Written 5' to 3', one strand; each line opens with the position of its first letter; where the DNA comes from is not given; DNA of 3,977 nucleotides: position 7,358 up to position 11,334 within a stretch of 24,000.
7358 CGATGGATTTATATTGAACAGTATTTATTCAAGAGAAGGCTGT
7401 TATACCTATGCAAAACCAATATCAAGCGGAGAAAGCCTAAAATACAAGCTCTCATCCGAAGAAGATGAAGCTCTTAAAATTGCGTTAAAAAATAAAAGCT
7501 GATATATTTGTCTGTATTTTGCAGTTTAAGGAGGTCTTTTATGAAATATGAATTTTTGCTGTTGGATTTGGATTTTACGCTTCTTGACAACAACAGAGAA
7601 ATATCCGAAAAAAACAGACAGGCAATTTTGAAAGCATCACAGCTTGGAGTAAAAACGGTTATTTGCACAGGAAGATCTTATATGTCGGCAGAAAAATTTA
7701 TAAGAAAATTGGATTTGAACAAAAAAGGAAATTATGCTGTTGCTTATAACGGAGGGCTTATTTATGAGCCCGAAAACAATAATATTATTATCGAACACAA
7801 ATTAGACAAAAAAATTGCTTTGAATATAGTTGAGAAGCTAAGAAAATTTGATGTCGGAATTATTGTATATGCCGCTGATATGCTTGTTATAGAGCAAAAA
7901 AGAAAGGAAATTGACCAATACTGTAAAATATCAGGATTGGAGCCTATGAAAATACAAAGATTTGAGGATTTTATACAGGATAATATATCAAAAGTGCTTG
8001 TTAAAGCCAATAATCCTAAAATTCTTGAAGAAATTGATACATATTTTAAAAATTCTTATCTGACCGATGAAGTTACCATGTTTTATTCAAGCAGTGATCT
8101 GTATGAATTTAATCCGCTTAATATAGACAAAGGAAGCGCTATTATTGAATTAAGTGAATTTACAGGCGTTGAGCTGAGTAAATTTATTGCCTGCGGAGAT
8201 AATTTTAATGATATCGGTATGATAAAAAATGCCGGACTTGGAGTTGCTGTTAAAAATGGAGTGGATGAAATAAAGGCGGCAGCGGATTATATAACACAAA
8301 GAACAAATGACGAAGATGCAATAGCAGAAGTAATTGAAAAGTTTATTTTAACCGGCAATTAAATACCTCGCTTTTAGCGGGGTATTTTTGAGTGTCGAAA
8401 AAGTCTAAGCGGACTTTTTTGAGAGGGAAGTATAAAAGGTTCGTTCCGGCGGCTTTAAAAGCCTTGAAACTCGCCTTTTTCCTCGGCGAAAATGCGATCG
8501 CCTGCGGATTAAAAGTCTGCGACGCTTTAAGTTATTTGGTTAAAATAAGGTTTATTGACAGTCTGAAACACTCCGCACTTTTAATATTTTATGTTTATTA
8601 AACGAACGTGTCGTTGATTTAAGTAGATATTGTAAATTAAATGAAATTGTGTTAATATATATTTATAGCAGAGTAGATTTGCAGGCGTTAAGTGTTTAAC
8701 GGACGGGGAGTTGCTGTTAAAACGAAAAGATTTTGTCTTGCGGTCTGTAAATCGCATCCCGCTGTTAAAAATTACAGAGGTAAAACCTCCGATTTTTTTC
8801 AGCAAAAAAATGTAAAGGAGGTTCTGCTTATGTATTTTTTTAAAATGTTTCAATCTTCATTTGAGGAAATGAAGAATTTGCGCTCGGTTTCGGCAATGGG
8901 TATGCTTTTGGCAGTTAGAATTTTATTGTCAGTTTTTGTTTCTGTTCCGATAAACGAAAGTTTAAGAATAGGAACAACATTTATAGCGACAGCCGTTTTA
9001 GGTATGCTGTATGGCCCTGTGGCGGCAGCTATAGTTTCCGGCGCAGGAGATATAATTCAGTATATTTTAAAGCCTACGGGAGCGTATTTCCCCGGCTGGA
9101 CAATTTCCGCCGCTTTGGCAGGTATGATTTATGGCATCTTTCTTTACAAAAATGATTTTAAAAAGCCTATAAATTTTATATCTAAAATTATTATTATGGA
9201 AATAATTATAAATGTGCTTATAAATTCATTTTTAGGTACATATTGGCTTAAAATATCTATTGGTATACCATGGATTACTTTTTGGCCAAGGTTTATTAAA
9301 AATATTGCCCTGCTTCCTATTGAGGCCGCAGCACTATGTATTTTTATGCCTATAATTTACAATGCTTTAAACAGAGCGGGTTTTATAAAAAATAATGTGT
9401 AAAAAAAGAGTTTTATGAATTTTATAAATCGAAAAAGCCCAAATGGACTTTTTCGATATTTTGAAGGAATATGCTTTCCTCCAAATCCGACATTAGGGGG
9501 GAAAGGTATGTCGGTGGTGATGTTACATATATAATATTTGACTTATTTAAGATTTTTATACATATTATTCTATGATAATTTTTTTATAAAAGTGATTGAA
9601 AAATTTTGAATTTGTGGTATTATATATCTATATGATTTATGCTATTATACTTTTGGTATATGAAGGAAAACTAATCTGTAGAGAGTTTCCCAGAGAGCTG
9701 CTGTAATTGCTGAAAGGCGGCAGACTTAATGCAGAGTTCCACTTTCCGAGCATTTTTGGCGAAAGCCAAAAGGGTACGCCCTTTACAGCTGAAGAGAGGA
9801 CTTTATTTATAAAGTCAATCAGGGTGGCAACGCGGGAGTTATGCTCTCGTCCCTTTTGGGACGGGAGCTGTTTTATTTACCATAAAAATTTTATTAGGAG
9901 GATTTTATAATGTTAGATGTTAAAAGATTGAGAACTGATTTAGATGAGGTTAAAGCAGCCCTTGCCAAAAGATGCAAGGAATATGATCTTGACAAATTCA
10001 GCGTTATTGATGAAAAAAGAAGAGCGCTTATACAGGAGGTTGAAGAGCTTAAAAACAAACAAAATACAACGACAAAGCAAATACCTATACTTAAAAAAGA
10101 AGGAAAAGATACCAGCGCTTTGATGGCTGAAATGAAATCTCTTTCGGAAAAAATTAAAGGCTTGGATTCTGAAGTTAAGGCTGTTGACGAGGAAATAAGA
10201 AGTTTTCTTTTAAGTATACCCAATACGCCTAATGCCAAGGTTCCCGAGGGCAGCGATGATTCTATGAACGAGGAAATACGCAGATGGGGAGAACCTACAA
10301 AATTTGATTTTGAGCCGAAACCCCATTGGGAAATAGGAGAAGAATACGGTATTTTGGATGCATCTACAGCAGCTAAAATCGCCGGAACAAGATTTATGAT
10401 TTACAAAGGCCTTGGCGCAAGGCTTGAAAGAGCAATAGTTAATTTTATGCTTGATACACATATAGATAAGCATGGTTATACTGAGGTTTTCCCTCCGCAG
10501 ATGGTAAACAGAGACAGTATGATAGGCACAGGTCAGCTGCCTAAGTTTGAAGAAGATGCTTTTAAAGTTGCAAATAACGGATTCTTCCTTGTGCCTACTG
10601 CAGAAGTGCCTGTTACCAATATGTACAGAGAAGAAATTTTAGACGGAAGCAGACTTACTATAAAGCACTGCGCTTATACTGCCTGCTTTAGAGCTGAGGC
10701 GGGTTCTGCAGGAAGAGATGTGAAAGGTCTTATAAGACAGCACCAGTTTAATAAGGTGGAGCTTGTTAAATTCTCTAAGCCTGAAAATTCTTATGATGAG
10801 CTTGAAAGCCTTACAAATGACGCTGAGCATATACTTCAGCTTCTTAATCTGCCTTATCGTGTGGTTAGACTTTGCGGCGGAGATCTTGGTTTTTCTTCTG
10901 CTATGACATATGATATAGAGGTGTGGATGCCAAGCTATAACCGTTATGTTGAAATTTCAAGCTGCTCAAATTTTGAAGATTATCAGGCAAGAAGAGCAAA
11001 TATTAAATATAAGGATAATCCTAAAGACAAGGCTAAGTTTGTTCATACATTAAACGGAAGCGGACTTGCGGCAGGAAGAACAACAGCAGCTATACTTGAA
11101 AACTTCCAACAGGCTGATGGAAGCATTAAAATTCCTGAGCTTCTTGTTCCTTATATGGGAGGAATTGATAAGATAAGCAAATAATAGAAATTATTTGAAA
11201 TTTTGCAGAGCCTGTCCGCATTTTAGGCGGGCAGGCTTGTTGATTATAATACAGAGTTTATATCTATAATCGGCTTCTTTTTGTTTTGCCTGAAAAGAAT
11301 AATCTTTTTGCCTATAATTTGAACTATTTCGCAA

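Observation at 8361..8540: Two-copy structured repeat whose ~105-nt core is inverted while its left arm keeps orientation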

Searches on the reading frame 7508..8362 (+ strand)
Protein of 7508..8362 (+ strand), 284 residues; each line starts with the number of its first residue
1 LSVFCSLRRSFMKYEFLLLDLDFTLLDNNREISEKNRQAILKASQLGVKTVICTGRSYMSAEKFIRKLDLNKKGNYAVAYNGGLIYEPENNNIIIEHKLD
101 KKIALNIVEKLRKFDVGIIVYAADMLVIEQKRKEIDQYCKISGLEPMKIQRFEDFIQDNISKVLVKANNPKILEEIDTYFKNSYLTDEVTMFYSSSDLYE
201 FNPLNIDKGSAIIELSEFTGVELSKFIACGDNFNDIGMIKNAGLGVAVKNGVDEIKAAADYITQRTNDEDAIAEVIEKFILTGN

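Call 15: find_encoding_contigs(protein=window:7508-8362:+, flank=10000, max_places=10)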
Protein window:7508-8362:+ (284 aa): no gene with exactly this product is on record in the collection.

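Call 66: find_encoding_contigs(protein=window:7541-8362:+, flank=3000, max_places=10)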
Protein window:7541-8362:+ (273 aa): 3 contigs read that carry it; 2 places shown.
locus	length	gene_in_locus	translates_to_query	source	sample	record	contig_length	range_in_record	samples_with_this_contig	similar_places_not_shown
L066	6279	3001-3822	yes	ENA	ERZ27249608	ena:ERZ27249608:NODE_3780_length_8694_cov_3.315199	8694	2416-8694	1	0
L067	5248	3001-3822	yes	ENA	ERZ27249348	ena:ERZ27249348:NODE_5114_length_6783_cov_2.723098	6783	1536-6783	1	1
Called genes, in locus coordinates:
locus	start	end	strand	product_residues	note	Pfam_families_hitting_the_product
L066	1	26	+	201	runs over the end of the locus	-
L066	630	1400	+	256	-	PF00142:Fer4_NifH, PF01656:CbiA, PF02374:ArsA_ATPase (weak), PF06564:CBP_BcsQ, PF09140:MipZ, PF10609:ParA, PF13614:AAA_31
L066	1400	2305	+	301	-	PF02195:ParB_N, PF17762:HTH_ParB, PF23552:ParB_C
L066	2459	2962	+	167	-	PF14584:DUF4446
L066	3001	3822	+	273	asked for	PF00702:Hydrolase (faint), PF08282:Hydrolase_3, PF05116:S6PP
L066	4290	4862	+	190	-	PF07155:ECF-ribofla_trS, PF12822:ECF_trnsprt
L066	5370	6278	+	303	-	?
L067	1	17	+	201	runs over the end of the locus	-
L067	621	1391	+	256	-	PF00142:Fer4_NifH, PF01656:CbiA, PF02374:ArsA_ATPase (weak), PF06564:CBP_BcsQ, PF09140:MipZ, PF10609:ParA, PF13614:AAA_31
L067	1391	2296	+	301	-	PF02195:ParB_N, PF17762:HTH_ParB, PF23552:ParB_C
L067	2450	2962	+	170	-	PF14584:DUF4446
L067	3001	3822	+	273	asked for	PF00702:Hydrolase (faint), PF08282:Hydrolase_3, PF05116:S6PP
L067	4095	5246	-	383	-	?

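Call 87: find_homologous_proteins(query=window:7541-8362:+, max_evalue=1e-40)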
Query window:7541-8362:+ (273 aa): 105 proteins with E <= 1e-40 among 1800 candidates.
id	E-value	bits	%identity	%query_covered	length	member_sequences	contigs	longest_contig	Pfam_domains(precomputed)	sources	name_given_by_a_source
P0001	2.1e-171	586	100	100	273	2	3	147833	PF00702.33,PF08282.19,PF05116.20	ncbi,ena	-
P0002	1.8e-127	442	76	99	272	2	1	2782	PF08282.19,PF05116.20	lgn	-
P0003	4.5e-125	434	73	99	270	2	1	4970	PF00702.33,PF08282.19,PF05116.20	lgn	-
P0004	6.4e-125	434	74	99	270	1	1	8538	PF00702.33,PF08282.19,PF05116.20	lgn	-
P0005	3.4e-123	428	71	93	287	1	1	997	PF00702.33,PF08282.19,PF05116.20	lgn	-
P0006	7.3e-118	410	69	93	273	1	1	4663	PF00702.33,PF08282.19,PF05116.20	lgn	-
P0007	1.3e-77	279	50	98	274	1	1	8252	PF13419.13,PF00702.33,PF08282.19,PF05116.20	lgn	-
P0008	2.5e-70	255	46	98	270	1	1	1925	PF00702.33,PF08282.19,PF05116.20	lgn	-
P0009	6.2e-68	247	48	98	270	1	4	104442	PF00702.33,PF08282.19,PF05116.20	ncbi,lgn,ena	-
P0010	1.8e-67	245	48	98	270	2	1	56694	PF00702.33,PF08282.19,PF05116.20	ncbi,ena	-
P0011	3.7e-67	244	48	98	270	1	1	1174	PF00702.33,PF08282.19,PF05116.20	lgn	-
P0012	4.0e-67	244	48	98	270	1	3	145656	PF00702.33,PF08282.19,PF05116.20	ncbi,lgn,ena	-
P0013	1.1e-66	243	48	98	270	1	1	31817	PF00702.33,PF08282.19,PF05116.20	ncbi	-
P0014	2.1e-66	242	45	98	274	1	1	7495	PF00702.33,PF08282.19,PF05116.20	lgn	-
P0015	4.5e-65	237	47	98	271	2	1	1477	PF00702.33,PF08282.19,PF05116.20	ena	-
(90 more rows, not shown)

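Call 88: find_encoding_contigs(protein=P0004, flank=2500, max_places=3)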
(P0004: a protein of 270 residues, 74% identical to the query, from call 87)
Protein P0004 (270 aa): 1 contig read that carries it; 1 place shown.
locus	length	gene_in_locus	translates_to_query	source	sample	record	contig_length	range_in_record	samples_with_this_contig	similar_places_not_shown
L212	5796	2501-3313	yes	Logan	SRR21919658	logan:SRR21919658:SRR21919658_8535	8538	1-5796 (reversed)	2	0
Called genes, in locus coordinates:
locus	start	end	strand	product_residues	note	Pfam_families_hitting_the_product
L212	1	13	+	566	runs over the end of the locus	PF03485:Arg_tRNA_synt_N, PF00750:tRNA-synt_1d, PF05746:DALR_1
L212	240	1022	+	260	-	PF00142:Fer4_NifH, PF01656:CbiA, PF02374:ArsA_ATPase (weak), PF06564:CBP_BcsQ, PF09140:MipZ, PF10609:ParA, PF13614:AAA_31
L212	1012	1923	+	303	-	PF02195:ParB_N, PF17762:HTH_ParB, PF23552:ParB_C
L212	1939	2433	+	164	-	PF14584:DUF4446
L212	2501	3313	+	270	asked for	PF00702:Hydrolase (faint), PF08282:Hydrolase_3, PF05116:S6PP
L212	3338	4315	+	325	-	PF01071:GARS_A (weak), PF02655:ATP-grasp_3, PF02786:CPSase_L_D2, PF07478:Dala_Dala_lig_C, PF13535:ATP-grasp_4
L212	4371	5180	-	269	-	PF00106:adh_short, PF01370:Epimerase (weak), PF08643:DUF1776 (weak), PF08659:KR, PF13561:adh_short_C2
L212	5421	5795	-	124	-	?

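Call 89: find_encoding_contigs(protein=P0003, flank=2500, max_places=3)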
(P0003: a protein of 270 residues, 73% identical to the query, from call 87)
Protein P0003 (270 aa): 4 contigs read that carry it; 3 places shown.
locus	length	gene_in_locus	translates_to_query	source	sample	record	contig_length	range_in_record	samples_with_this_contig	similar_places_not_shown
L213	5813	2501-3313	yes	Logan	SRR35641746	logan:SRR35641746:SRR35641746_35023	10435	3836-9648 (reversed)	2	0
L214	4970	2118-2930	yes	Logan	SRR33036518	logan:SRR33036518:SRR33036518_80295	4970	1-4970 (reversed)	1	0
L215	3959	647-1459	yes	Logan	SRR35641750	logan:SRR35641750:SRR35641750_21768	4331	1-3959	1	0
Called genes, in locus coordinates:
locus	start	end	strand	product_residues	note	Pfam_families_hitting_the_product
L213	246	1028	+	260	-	PF00142:Fer4_NifH, PF01656:CbiA, PF02374:ArsA_ATPase (faint), PF06564:CBP_BcsQ, PF09140:MipZ, PF10609:ParA, PF13614:AAA_31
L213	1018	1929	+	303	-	PF02195:ParB_N, PF17762:HTH_ParB, PF23552:ParB_C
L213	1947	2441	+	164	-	PF14584:DUF4446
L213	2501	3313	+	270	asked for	PF00702:Hydrolase (faint), PF08282:Hydrolase_3, PF05116:S6PP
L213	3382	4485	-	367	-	PF25198:Spore_GerAC_N, PF05504:Spore_GerAC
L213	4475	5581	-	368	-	PF03845:Spore_permease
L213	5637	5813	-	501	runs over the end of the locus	PF03323:GerA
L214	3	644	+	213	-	?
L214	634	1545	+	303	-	PF02195:ParB_N, PF17762:HTH_ParB, PF23552:ParB_C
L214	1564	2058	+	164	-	PF14584:DUF4446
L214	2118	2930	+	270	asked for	PF00702:Hydrolase (faint), PF08282:Hydrolase_3, PF05116:S6PP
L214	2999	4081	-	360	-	PF25198:Spore_GerAC_N, PF05504:Spore_GerAC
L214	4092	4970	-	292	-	?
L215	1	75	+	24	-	?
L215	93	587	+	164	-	PF14584:DUF4446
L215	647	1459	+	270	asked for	PF00702:Hydrolase (faint), PF08282:Hydrolase_3, PF05116:S6PP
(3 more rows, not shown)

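Call 90: find_encoding_contigs(protein=P0002, flank=2500, max_places=3)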
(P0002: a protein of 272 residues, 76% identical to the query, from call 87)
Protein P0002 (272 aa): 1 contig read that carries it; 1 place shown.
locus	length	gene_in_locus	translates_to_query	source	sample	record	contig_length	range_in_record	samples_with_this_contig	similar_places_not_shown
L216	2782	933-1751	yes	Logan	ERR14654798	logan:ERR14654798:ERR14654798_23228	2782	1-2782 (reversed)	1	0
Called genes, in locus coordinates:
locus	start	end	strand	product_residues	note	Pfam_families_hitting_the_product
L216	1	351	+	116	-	?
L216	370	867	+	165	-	PF14584:DUF4446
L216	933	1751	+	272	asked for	PF08282:Hydrolase_3, PF05116:S6PP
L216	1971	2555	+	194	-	PF13599:Pentapeptide_4, PF13576:Pentapeptide_3 (faint), PF00805:Pentapeptide (faint), PF23894:LD_SV2 (weak), PF13599:Pentapeptide_4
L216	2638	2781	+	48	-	?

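Call 93: list_cluster_members(proteins=[P0001])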
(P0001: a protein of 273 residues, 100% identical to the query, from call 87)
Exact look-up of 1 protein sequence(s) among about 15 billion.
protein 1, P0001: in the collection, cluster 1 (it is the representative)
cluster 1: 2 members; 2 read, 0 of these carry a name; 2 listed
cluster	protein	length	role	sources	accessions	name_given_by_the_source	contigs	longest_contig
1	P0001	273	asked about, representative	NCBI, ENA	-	-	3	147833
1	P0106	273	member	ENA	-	-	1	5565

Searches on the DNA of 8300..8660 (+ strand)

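Call 9: search_rna_families(source=window, start=8300, end=8660, threshold=evalue, max_evalue=10)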
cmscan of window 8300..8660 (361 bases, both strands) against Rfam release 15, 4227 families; matches with E-value up to 10: 5.
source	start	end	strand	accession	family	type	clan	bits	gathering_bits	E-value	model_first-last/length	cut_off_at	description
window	8332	8421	+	RF01770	rimP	Cis-reg; leader;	-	21.1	47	0.36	1-102/102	no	Gammaprotebacteria rimP leader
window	8359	8389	+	RF03858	mir-1991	Gene; miRNA;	-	14.8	66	6.9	1-66/66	no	mir-1991 microRNA precursor family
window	8331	8414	+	RF00015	U4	Gene; snRNA; splicing;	CL00007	14.5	46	0.47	59-138/138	no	U4 spliceosomal RNA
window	8360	8445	-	RF02450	ncr1175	Gene; sRNA;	-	14.3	60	4.8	1-110/110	no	Bacillus sRNA ncr1175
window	8318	8501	+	RF01259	snR63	Gene; snRNA; snoRNA; CD-box;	CL00061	10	50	2.7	36-218/255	no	Small nucleolar RNA snR63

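Call 13: search_dna_similar(query=window:8361-8600:+, collection=phages, mode=distant, max_evalue=0.01)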
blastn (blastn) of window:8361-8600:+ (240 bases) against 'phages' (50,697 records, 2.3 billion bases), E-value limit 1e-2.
No match.

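Call 14: search_dna_similar(query=window:8361-8600:+, collection=plasmids, mode=distant, max_evalue=0.01)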
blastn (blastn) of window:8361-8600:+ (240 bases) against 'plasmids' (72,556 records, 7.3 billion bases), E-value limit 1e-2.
No match.

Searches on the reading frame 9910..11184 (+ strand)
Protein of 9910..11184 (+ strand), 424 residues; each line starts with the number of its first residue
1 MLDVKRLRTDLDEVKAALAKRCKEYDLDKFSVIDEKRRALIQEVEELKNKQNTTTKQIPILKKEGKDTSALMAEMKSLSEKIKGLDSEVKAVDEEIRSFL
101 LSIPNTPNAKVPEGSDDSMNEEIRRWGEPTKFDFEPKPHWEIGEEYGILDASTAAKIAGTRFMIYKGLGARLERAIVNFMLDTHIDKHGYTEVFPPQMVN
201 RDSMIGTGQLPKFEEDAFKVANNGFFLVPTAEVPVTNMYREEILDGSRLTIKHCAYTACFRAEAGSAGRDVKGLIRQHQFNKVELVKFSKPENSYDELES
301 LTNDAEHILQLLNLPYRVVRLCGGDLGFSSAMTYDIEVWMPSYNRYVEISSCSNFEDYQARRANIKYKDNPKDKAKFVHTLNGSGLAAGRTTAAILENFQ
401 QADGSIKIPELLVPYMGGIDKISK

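Call 17: find_encoding_contigs(protein=window:9910-11184:+, flank=10000, max_places=10)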
Protein window:9910-11184:+ (424 aa): 1 contig read that carries it; 1 place shown.
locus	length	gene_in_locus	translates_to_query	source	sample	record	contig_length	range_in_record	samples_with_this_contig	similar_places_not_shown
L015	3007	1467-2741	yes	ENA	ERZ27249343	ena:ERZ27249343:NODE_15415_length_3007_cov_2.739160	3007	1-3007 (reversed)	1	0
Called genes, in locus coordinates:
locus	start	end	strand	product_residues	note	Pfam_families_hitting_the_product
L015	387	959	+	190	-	PF07155:ECF-ribofla_trS, PF12822:ECF_trnsprt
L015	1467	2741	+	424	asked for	PF02403:Seryl_tRNA_N, PF00587:tRNA-synt_2b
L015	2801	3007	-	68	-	?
